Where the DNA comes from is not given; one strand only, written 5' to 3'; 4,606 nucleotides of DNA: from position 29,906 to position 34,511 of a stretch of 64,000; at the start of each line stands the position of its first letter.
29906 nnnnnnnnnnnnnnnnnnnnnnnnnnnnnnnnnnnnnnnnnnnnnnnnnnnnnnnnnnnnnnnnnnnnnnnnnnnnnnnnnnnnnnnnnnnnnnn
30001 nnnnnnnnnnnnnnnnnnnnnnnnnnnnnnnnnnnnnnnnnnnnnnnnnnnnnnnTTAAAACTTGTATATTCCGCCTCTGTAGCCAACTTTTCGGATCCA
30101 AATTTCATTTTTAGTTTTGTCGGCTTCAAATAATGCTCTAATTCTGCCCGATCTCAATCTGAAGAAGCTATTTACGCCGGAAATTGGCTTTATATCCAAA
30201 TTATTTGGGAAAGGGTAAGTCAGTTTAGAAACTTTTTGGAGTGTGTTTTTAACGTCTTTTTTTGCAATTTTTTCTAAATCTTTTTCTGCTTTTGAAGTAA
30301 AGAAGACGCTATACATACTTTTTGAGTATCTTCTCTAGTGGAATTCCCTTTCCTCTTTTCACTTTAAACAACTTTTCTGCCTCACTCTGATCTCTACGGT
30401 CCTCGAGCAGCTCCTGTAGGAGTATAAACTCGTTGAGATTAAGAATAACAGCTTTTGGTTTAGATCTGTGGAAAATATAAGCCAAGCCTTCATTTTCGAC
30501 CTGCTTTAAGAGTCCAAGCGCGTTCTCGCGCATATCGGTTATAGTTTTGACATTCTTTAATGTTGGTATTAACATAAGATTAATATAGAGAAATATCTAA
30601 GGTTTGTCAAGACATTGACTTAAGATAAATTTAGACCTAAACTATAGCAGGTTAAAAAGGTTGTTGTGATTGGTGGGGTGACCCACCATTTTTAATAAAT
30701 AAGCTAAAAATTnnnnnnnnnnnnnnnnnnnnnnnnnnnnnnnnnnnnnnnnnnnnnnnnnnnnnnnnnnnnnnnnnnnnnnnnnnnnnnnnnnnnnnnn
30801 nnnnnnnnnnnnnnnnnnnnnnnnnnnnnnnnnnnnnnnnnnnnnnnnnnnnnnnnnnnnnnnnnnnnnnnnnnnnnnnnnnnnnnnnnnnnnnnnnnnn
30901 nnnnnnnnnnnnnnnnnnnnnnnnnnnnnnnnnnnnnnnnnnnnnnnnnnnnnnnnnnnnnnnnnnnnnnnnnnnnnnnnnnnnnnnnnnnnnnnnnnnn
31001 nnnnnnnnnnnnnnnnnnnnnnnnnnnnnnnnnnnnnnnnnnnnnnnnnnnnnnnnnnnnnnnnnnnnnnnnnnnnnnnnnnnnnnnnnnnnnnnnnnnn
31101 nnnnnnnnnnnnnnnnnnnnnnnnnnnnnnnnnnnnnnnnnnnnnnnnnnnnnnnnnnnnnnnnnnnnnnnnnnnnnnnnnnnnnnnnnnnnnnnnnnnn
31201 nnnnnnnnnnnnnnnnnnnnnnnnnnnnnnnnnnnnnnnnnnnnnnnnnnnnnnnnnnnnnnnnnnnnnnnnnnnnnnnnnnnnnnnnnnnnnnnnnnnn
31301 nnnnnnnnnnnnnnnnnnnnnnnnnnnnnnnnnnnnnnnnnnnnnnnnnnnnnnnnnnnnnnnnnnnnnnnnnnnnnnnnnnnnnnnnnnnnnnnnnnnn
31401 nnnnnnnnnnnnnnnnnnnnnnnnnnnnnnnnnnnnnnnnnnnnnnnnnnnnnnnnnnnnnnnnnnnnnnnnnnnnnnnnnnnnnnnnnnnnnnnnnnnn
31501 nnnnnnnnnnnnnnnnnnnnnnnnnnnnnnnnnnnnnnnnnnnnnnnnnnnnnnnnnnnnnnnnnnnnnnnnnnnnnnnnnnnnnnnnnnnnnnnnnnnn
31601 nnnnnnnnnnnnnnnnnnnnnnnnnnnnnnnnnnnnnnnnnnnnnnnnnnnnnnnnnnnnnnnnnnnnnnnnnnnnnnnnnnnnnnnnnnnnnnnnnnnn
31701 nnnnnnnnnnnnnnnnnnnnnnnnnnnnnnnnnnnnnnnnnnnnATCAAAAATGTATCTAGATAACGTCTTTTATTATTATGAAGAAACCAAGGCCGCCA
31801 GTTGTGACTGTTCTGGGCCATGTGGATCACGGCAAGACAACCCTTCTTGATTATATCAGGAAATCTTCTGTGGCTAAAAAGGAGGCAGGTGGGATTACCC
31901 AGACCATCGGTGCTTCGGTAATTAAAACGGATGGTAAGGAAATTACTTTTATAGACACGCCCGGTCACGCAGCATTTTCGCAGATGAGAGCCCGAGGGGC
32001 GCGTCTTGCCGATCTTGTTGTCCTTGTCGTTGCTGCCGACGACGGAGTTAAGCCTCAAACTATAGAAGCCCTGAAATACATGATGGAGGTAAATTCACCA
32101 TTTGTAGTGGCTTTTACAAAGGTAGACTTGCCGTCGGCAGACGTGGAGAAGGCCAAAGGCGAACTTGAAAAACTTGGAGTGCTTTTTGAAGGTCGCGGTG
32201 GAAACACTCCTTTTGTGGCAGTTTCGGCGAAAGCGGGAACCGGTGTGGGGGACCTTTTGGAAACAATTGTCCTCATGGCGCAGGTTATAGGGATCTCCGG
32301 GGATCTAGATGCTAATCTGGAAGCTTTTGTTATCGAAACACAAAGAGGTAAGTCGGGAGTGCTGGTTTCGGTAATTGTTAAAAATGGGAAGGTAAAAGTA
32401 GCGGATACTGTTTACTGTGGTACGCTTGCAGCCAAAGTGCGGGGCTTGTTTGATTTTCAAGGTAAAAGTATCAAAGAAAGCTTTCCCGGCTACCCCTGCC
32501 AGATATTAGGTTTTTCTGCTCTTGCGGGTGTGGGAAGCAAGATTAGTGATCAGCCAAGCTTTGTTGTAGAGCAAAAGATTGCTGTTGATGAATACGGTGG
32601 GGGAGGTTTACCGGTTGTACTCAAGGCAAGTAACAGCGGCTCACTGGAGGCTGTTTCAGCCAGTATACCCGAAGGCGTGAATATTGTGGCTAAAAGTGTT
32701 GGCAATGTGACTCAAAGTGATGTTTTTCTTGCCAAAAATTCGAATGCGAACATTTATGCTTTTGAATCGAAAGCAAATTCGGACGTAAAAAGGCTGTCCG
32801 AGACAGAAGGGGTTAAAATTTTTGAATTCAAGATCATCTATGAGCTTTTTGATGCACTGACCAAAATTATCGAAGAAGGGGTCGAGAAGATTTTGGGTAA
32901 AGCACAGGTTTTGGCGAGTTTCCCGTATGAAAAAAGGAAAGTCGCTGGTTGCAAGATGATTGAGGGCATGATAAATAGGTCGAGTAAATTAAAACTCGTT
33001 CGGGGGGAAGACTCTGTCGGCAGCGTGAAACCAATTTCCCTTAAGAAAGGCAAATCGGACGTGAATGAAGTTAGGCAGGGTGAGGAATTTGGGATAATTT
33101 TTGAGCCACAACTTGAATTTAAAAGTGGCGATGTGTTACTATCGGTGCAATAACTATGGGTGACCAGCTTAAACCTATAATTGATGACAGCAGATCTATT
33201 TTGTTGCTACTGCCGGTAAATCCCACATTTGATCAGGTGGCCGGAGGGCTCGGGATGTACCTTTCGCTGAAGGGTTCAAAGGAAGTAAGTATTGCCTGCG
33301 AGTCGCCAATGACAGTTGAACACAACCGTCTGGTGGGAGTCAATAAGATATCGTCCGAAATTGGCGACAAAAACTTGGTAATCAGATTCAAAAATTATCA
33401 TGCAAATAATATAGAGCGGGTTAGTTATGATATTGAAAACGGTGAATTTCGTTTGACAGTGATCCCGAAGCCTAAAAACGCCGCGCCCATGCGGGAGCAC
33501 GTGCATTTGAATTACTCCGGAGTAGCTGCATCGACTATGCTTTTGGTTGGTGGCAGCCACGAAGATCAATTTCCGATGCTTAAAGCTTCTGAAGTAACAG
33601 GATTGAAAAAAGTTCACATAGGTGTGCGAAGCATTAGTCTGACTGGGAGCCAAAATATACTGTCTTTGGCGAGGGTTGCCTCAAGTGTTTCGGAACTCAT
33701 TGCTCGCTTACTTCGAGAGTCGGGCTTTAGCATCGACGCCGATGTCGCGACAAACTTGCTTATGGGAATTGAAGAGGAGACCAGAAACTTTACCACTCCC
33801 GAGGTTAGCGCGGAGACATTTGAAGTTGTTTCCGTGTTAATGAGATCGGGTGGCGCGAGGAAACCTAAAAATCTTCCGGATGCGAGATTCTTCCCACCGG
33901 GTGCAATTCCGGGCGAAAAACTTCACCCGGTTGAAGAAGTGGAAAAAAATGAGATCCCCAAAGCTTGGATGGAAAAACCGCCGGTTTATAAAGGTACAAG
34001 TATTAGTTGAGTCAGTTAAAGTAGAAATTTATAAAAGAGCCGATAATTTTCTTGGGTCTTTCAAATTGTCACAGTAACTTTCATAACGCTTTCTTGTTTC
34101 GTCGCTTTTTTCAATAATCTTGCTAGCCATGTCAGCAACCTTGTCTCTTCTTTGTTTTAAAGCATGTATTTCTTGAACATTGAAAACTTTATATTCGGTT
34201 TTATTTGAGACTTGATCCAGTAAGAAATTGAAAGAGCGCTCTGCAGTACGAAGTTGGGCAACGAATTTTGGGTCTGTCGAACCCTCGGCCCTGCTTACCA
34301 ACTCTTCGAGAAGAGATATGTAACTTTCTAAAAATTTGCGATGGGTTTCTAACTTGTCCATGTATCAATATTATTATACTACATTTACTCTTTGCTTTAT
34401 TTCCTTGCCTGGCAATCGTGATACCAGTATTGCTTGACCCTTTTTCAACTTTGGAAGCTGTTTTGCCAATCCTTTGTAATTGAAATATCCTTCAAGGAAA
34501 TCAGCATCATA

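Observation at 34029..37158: Opposite-strand island of uncharacterised genes inserted in the conserved nusA-infB-(nrnA)...rpsO-pnp neighbourhood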

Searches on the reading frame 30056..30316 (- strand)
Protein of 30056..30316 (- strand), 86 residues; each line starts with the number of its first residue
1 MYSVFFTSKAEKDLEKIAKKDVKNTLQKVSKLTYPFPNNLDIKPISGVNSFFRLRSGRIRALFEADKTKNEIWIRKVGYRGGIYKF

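Call 78: search_protein_families(library=pfam, proteins=[window:30056-30316:-], max_evalue=0.001)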
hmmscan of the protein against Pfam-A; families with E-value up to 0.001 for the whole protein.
window:30056-30316:- (86 aa): 1 family
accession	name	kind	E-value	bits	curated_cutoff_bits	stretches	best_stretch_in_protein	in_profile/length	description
PF05016.21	ParE_toxin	-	6e-05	24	23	1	4-82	1-87/89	ParE toxin of type II toxin-antitoxin system, parDE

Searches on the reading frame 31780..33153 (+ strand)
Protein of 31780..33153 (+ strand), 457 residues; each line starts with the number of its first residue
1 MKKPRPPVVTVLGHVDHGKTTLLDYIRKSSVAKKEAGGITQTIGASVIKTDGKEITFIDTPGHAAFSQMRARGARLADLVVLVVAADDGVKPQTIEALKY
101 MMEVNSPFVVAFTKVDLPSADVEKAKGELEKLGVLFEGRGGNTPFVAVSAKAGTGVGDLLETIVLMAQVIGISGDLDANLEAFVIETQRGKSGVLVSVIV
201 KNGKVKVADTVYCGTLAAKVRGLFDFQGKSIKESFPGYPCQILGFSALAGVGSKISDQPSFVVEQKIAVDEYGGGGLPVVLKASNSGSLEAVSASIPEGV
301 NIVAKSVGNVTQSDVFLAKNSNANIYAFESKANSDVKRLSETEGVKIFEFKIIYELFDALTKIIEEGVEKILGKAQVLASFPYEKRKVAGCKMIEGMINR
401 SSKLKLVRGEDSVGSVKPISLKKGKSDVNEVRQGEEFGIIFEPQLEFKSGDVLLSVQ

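Call 3: search_protein_families(library=pfam, proteins=[window:31780-33153:+], max_evalue=1)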
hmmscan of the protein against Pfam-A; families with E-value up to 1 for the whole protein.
window:31780-33153:+ (457 aa): 14 families
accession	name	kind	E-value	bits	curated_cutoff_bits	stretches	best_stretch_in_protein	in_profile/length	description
PF00009.33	GTP_EFTU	-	1.6e-37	129.4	26.5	1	9-167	6-186/188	Elongation factor Tu GTP binding domain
PF11987.13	IF-2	-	9.1e-22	77.6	27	1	277-360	27-116/117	Translation-initiation factor 2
PF01926.29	MMR_HSR1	-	2.5e-11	44.1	21.9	1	9-114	2-113/113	50S ribosome-binding GTPase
PF22042.2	EF-G_D2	-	8e-10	39.1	27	1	180-256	2-82/84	Elongation factor G domain 2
PF03144.31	GTP_EFTU_D2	-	2.9e-05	24.8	30.3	2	387-442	2-59/73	Elongation factor Tu domain 2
PF00071.28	Ras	-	7.1e-05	22.9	21.6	1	10-164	3-157/162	Ras family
PF02421.24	FeoB_N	-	0.00022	21.2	27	1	9-162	3-155/156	Ferrous iron transport protein B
PF09439.16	SRPRB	-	0.00024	21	25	1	7-103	4-98/178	Signal recognition particle receptor beta subunit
PF10662.15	PduV-EutP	-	0.00061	20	21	1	9-134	4-120/143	Ethanolamine utilisation - propanediol utilisation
PF00350.29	Dynamin_N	-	0.00073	20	27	1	9-43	1-35/168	Dynamin family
PF03029.23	ATP_bind_1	-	0.0021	18.3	27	1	52-122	90-172/240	Conserved hypothetical ATP binding protein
PF08477.19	Roc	-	0.0053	17.4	27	1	9-116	2-119/119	Ras of Complex, Roc, domain of DAPkinase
PF05379.17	Peptidase_C23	-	0.028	15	25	0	320-380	15-78/88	Carlavirus endopeptidase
PF00148.24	Oxidored_nitro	-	0.16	11.3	28.6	0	120-381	159-252/399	Nitrogenase component 1 type Oxidoreductase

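Call 17: find_related_loci(query=window:31780-33153:+, collection=genome_contigs, flank=10000)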
Query window:31780-33153:+ (457 aa) in genome_contigs; peptide patterns used: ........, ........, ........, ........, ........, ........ (x = any residue, [..] = any of these).
166 stretches matched a pattern; 9 encode a relative of the query (tblastn E <= 1e-3); 9 distinct loci.
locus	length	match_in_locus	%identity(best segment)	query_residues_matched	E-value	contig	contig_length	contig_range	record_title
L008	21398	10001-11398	68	1-457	0e+0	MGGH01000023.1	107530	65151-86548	MAG: Candidatus Woesebacteria bacterium RIFCSPHIGHO2_01_FULL_39_23 rifcsphigho2_01_scaffold_349, whole genome shotgun se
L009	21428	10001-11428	42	2-455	2e-107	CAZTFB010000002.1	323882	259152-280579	MAG TPA_asm: uncultured Gammaproteobacteria bacterium isolate SRP329715_co1_107 genome assembly, contig: NODE_11_length_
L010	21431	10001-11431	42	2-455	2e-106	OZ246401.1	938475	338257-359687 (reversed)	MAG: uncultured Gammaproteobacteria bacterium isolate SRP278252_co2_763 genome assembly, chromosome: 1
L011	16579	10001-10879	28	9-271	2e-14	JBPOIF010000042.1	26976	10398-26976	MAG: Candidatus Nomurabacteria bacterium isolate MAG_725 c_000000444833, whole genome shotgun sequence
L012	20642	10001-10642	28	11-211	3e-15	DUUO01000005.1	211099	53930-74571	MAG TPA_asm: Clostridiales bacterium isolate AS08sgBPME_231 8850_AS08, whole genome shotgun sequence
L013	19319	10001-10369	33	12-117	1e-11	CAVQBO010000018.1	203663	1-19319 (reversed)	MAG: uncultured Alphaproteobacteria bacterium isolate MFD05377.bin.1.45 genome assembly, contig: contig_47789, whole gen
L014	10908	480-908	31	13-133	6e-11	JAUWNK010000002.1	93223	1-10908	MAG: Desulfobacteraceae bacterium isolate CSMAG_2422 CSMAG_2422_k141_135865_length_93223_cov_22.3774, whole genome shotg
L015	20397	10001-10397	32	2-117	4e-9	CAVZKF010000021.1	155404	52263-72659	MAG: uncultured Alphaproteobacteria bacterium isolate MFD05379.bin.2.10 genome assembly, contig: contig_4121, whole geno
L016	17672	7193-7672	27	13-133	1e-6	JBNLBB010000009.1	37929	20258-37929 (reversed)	MAG: Gammaproteobacteria bacterium isolate C2.bin.38.strict NODE_9_length_37929_cov_7.602029, whole genome shotgun seque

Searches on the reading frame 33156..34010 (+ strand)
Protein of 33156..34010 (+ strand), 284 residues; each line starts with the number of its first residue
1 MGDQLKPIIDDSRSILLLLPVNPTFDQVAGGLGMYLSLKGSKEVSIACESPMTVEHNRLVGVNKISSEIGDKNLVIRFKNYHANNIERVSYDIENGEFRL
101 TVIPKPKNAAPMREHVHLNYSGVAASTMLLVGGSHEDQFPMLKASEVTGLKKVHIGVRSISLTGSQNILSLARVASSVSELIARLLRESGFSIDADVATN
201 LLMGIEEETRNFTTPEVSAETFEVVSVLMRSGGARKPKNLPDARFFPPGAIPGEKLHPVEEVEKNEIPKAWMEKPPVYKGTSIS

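Call 3: search_protein_families(library=pfam, proteins=[window:33156-34010:+], max_evalue=1)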
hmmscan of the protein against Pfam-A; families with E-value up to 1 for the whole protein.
window:33156-34010:+ (284 aa): 0 families

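Call 5: search_protein_families(library=ncbifam, proteins=[window:33156-34010:+], max_evalue=1)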
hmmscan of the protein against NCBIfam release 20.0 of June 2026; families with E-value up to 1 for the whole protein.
window:33156-34010:+ (284 aa): 4 families
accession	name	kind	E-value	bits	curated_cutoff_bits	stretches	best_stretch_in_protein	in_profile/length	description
NF041569.1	A-tRNAntase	equivalog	7.7e-05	21.1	1440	1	173-232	114-173/880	A-adding tRNA nucleotidyltransferase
NF053633.1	OlncasPapPhNrnA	equivalog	0.0068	15.4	350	1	178-232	133-187/317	bifunctional oligoribonuclease/PAP phosphatase NrnA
NF011446.0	PRK14869.2-2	equivalog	0.074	11.4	601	1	158-233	349-424/576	putative manganese-dependent inorganic diphosphatase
NF011445.0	PRK14869.2-1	equivalog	0.11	10.9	483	1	168-230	347-409/548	putative manganese-dependent inorganic diphosphatase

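Call 6: search_protein_families(library=phrogs, proteins=[window:33156-34010:+], max_evalue=1)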
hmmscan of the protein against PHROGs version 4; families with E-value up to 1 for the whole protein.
window:33156-34010:+ (284 aa): 0 families

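Call 36: find_related_loci(query=A2, collection=metagenome_contigs, flank=10000)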
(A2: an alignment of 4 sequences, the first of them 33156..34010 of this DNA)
Query A2 (284 aa) in metagenome_contigs; peptide patterns used: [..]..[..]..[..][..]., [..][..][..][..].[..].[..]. (x = any residue, [..] = any of these).
333 stretches matched a pattern; 165 encode a relative of the query (tblastn E <= 1e-3); the best 80 are kept; 80 distinct loci.
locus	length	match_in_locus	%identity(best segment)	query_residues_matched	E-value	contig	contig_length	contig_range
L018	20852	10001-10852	81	1-284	6e-159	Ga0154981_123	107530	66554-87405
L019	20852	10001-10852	81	1-284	6e-159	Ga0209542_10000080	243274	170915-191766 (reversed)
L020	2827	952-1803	81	1-284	2e-167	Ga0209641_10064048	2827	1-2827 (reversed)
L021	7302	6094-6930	55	3-284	7e-101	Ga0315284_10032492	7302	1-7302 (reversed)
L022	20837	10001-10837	55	3-284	7e-101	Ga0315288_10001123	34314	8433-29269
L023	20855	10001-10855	53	1-284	9e-100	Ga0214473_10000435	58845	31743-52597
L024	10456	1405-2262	52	3-284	5e-97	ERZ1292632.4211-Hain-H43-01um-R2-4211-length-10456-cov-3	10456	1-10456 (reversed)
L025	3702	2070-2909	54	1-284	6e-98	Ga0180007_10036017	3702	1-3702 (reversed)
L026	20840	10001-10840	54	1-284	1e-96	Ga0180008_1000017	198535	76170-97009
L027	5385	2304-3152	52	1-284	5e-94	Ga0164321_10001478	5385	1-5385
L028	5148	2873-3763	51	1-284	6e-94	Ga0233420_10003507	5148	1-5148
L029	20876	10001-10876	51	1-284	3e-93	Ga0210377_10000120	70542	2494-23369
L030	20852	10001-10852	51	1-284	8e-92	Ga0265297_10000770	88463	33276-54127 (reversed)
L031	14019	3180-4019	52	1-284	4e-92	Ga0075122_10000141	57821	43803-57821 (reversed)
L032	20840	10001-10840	52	1-284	4e-92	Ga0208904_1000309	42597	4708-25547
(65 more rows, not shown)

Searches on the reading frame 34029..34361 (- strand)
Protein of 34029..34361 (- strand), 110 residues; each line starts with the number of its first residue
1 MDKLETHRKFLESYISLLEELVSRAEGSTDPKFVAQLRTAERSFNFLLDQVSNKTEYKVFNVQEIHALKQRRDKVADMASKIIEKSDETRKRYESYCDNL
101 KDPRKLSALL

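Call 3: search_protein_families(library=pfam, proteins=[window:34029-34361:-], max_evalue=1)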
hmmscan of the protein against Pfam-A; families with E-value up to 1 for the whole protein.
window:34029-34361:- (110 aa): 5 families
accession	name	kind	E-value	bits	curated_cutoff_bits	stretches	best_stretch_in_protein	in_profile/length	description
PF24434.1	DUF7557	-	0.018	14.9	25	1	1-26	11-36/45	Family of unknown function (DUF7557)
PF10704.14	DUF2508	-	0.039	14.6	22.5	0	29-50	42-63/71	Protein of unknown function (DUF2508)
PF10168.15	Nup88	-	0.044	12.1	24.4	1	58-98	559-599/702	Nuclear pore component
PF07526.16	POX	-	0.057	14.4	27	1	9-101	6-96/134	Associated with HOX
PF20800.2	Xp10_P7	-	0.24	12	27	1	16-37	33-54/73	Xanthomonas phage Xp10 Transcription regulator P7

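Call 4: search_protein_families(library=padloc, proteins=[window:34029-34361:-], max_evalue=1)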
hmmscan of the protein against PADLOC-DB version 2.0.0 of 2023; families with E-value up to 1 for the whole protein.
window:34029-34361:- (110 aa): 1 family
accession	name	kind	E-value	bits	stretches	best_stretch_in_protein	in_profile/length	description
PDLC04210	HEC-01B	-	0.0017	16.1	1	25-93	10-72/217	-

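Call 5: search_protein_families(library=ncbifam, proteins=[window:34029-34361:-], max_evalue=1)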
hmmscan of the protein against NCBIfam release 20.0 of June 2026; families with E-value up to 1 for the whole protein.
window:34029-34361:- (110 aa): 0 families

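Call 6: search_protein_families(library=phrogs, proteins=[window:34029-34361:-], max_evalue=1)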
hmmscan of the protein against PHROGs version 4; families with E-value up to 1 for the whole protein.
window:34029-34361:- (110 aa): 4 families
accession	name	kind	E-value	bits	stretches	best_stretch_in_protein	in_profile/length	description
phrog_9764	-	unknown function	0.06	14.4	1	46-101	97-154/170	-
phrog_375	-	moron, auxiliary metabolic gene and host takeover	0.18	12.7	1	37-59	9-32/74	Phd-like antitoxin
phrog_14530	-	unknown function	0.23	12.4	1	55-94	2-47/83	-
phrog_30245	-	unknown function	0.29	12.8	0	69-104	34-68/100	-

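Call 64: find_related_loci(query=A6, collection=viral_contigs, flank=8000)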
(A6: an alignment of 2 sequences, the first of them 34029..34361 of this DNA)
Query A6 (110 aa) in viral_contigs; peptide patterns used: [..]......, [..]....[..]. (x = any residue, [..] = any of these).
288 stretches matched a pattern, but none encodes a relative of the query by tblastn (E <= 1e-3).

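Call 76: search_solved_structures(query=A6, max_evalue=1)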
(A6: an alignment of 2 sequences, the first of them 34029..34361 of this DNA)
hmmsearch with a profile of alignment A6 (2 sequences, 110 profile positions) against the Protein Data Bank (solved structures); distinct sequences matched with E-value up to 1: 5.
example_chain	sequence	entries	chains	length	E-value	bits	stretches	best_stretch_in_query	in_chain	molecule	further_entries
8tm9_A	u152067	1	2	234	0.1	15.9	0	11-50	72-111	D_3_633_8x peptide bound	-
8tlp_A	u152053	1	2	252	0.15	15.4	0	11-49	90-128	D_3_633_8x, no peptide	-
9s7g_E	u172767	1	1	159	0.32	14.4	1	52-106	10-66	Sperm acrosome-associated protein 9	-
8f6q_A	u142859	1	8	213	0.32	14.4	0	5-35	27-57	C8-71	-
5g3q_A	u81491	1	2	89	0.72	13.3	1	32-90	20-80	WNK1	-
